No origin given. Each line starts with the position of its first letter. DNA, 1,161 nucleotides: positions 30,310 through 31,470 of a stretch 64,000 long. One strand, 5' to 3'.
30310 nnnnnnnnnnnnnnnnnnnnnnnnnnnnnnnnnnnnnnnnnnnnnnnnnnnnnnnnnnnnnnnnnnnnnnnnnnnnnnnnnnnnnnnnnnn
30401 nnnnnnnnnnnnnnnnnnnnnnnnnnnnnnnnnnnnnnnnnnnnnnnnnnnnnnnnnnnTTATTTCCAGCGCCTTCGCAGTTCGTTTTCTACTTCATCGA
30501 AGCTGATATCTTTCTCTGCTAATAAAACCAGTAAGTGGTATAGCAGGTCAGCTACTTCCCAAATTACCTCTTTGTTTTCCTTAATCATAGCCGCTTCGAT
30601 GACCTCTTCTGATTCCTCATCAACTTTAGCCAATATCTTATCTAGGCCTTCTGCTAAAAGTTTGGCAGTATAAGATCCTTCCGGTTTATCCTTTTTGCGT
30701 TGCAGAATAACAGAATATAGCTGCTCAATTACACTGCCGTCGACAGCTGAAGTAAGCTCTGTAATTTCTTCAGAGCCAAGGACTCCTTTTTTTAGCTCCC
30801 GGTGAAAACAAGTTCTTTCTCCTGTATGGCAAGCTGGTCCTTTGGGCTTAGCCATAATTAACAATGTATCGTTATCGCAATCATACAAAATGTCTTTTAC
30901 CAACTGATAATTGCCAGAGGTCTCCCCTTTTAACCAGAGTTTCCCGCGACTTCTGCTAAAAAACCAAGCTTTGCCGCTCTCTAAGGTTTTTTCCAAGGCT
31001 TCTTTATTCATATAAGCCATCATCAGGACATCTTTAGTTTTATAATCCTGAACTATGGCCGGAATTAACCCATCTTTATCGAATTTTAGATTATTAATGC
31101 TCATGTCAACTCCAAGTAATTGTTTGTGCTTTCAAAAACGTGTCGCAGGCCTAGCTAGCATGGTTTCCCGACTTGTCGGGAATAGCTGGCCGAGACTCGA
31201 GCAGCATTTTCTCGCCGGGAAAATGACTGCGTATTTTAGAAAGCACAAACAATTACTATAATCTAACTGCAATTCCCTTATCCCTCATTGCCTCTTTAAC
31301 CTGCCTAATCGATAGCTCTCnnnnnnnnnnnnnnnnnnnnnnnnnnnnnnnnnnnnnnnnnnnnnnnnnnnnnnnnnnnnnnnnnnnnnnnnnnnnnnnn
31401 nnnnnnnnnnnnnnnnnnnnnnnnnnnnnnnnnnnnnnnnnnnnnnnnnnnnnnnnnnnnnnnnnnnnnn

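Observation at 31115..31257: GC-rich 143-nt element closed by a perfect 19-bp inverted repeat between hisF and hisIE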

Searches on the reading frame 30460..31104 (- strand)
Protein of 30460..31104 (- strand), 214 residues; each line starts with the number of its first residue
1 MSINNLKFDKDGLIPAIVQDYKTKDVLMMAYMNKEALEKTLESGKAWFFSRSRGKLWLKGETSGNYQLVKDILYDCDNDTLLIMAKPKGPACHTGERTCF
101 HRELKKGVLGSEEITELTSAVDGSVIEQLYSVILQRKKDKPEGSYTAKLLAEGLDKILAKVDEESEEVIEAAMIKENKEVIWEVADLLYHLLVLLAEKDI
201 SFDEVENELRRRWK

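Call 11: find_encoding_contigs(protein=window:30460-31104:-, flank=10000, max_places=10)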
Protein window:30460-31104:- (214 aa): no gene with exactly this product is on record in the collection.

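Call 80: search_protein_families(library=ncbifam, proteins=[window:30463-31104:-], max_evalue=1e-10)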
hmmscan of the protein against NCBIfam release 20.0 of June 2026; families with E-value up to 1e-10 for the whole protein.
window:30463-31104:- (214 aa): 5 families
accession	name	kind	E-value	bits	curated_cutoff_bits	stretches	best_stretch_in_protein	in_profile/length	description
NF002747.0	PRK02759.1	equivalog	8.5e-82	273.8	187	1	2-213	6-205/208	bifunctional phosphoribosyl-AMP cyclohydrolase/phosphoribosyl-ATP diphosphatase HisIE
NF000768.0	PRK00051.1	equivalog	3.4e-49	165.7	126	1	4-106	14-116/131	phosphoribosyl-AMP cyclohydrolase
TIGR03188.1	histidine_hisI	equivalog_domain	1.1e-29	102.5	42.7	1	127-209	2-84/84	phosphoribosyl-ATP diphosphatase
NF001611.0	PRK00400.1-3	equivalog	2.2e-26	92.1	99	1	124-212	5-93/108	phosphoribosyl-ATP diphosphatase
NF001613.0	PRK00400.1-5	equivalog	5.7e-25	87.4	120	1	124-212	4-92/107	phosphoribosyl-ATP diphosphatase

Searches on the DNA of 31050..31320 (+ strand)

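Call 7: search_rna_families(source=window, start=31050, end=31320, threshold=evalue, max_evalue=10, show_alignments=3)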
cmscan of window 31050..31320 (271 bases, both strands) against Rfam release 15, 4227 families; matches with E-value up to 10: 2.
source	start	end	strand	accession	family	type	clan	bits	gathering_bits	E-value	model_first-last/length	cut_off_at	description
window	31216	31285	+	RF01167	sn2429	Gene; snRNA; snoRNA; CD-box;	-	14.9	50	2.8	1-77/77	no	Small nucleolar RNA sn2429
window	31114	31138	-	RF01519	CC0196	Gene; sRNA;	-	11.4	35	3.7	1-58/58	no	Caulobacter sRNA CC0196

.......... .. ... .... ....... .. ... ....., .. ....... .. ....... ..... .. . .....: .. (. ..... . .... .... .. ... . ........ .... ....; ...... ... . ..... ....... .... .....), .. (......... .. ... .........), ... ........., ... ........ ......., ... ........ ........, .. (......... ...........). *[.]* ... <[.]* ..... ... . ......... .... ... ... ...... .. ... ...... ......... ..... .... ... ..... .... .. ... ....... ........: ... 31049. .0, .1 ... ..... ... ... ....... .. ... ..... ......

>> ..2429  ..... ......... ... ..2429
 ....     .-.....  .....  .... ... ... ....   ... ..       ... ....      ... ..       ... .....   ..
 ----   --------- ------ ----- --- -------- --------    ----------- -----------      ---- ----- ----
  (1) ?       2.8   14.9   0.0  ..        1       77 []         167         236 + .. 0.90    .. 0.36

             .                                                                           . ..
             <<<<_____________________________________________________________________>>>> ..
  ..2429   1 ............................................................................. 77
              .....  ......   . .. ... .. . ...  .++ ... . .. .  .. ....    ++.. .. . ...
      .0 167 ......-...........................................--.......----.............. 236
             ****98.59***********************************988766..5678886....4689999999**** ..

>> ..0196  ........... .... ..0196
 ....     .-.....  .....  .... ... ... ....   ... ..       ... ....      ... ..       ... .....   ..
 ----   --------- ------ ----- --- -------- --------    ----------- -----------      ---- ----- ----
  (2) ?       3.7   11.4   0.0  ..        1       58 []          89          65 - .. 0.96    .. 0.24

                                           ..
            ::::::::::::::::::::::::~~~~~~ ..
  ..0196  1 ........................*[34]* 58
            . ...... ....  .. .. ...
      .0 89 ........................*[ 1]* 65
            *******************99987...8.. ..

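Call 13: search_dna_similar(query=window:31105-31265:+, collection=plasmids, mode=distant, max_evalue=1)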
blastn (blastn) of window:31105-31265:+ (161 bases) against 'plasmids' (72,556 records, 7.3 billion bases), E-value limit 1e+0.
No match.

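Call 14: search_dna_similar(query=window:31105-31265:+, collection=phages, mode=distant, max_evalue=1)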
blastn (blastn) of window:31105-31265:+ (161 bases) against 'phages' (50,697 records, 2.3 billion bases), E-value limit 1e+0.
No match.
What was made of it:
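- there is no blastn hit in plasmids or phages (calls 13, 14);
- Tried and rejected: Plasmid and phage blastn gave none (calls 13, 14).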

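Call 64: build_rna_model(alignment_id=A3, structure=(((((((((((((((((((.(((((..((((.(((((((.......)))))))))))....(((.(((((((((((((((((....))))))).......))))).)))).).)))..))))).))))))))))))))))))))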
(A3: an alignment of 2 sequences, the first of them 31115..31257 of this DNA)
Model R1 built from alignment A3 (2 sequences, 143 columns); structure: as given.
model positions 143; base pairs 55; branch points 1; effective number of sequences 0.52; information 0.589 bits per position. Calibrated on 0.2 Mb of random sequence (short: E-values are rough).
structure used (alignment columns):
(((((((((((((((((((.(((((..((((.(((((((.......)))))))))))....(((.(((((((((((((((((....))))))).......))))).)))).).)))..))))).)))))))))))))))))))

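Call 65: search_with_rna_model(model_id=R1, source=window, filters=off, max_evalue=10)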
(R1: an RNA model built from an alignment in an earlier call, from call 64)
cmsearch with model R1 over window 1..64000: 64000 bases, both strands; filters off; matches with E-value up to 10: 14.
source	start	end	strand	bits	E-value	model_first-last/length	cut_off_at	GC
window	31115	31257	-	174.4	7.3e-43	1-143/143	no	0.46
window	31115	31257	+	49.5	1.2e-10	1-143/143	no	0.46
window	4633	4662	-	14.9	0.095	28-57/143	no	0.5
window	14620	14647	-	10.4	1.4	1-143/143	no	0.5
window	13970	14004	-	9.6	2.3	72-104/143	no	0.74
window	50737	50760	-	8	5.9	31-54/143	no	0.46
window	14618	14649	+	7.8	6.4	1-143/143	no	0.5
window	13158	13190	-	7.7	7.1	1-143/143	no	0.3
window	13158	13190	+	7.4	8.2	1-143/143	no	0.3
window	52522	52598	-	7.4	8.4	1-143/143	no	0.49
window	42289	42323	-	7.2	9.2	1-143/143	no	0.29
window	19167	19209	-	7.2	9.6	64-114/143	no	0.35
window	59117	59150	-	7.1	9.6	1-143/143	no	0.32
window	4608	4756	+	7.1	9.7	1-143/143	no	0.41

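Call 66: search_with_rna_model(model_id=R1, sources=[L001, L002, L003, L004, L005, L006, L007, L008, L009, L010, L011, L012, L013, L014, L015, L016, L017, L018, L019, L020, L021, L022, L023, L024], filters=default, max_evalue=10)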
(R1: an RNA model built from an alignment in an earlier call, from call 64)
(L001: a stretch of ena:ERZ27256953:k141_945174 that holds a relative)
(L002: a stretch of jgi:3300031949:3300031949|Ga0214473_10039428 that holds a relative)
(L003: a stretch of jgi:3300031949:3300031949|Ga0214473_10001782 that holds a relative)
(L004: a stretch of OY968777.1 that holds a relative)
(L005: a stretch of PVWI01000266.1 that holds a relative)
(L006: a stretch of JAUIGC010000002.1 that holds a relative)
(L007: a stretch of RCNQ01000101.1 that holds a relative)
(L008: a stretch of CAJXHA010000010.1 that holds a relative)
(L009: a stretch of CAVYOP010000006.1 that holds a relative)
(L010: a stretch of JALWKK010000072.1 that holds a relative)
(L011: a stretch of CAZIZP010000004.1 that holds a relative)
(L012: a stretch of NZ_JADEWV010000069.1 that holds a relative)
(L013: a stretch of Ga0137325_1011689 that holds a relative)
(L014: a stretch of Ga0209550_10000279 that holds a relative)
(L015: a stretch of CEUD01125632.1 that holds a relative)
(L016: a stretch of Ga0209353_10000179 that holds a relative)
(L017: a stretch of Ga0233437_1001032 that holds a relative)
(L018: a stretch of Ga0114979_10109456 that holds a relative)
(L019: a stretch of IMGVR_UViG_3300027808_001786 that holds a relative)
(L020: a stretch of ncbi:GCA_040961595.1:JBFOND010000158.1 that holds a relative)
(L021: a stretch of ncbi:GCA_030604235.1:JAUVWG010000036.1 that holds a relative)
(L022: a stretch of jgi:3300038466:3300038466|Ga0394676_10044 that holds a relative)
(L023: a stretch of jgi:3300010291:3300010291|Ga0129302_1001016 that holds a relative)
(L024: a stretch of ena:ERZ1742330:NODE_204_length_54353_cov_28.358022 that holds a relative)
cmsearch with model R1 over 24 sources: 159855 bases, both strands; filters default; matches with E-value up to 10: 0.
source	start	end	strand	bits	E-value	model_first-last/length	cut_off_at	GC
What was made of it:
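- There is no similarity to the L020 insert (call 66).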

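Call 84: search_with_rna_model(model_id=R1, source=L025, filters=off, max_evalue=10)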
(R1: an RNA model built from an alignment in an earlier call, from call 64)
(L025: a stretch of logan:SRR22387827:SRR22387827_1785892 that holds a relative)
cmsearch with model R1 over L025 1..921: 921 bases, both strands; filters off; matches with E-value up to 10: 12.
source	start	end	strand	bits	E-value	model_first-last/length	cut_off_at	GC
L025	628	664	-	4.5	0.68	1-143/143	no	0.38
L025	628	664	+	4.4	0.72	1-143/143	no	0.38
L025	834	850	-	4.2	0.8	1-143/143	no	0.65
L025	834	850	+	4.1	0.85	1-143/143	no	0.65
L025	133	255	+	1.8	3.3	1-143/143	no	0.46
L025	891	909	+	1.7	3.4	1-143/143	no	0.79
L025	338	358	+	1.3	4.4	1-143/143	no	0.43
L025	554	598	+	1.2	4.7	1-143/143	no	0.53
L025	891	909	-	1.2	4.8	1-143/143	no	0.79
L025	554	598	-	1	5.4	1-143/143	no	0.53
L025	338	358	-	0.7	6.4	1-143/143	no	0.43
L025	504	535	+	0.6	6.8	1-143/143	no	0.56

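Call 89: search_with_rna_model(model_id=R1, sources=[L026, L027, L028, L029], filters=off, max_evalue=1)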
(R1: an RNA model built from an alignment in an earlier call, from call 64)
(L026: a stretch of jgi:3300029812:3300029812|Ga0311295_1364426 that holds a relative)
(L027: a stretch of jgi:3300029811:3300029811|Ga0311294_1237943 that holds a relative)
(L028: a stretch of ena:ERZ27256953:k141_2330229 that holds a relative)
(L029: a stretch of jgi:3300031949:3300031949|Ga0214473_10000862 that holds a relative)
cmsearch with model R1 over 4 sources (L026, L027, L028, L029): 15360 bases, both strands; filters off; matches with E-value up to 1: 4.
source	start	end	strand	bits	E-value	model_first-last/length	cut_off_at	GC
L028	3589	3616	-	8.8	0.88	1-143/143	no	0.32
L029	3589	3616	-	8.8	0.88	1-143/143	no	0.32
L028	3589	3616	+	8.8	0.89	1-143/143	no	0.32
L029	3589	3616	+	8.8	0.89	1-143/143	no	0.32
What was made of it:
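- The covariance model of the element finds no copy in any of these loci (calls 66, 84, 89).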

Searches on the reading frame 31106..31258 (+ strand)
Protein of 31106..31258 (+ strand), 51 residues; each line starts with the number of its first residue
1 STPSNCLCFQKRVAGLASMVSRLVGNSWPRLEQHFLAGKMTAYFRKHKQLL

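Call 74: search_protein_representatives(protein=window:31106-31258:+)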
Query: 51 residues. Proteins with E-value up to 0.001 (for the whole library): 2; up to 1e-10: 1; up to 1e-30: 0. The best 2 are listed.
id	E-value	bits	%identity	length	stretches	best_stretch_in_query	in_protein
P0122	2.8e-12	61.6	36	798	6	5-34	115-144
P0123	5.4e-06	42.1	45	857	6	10-37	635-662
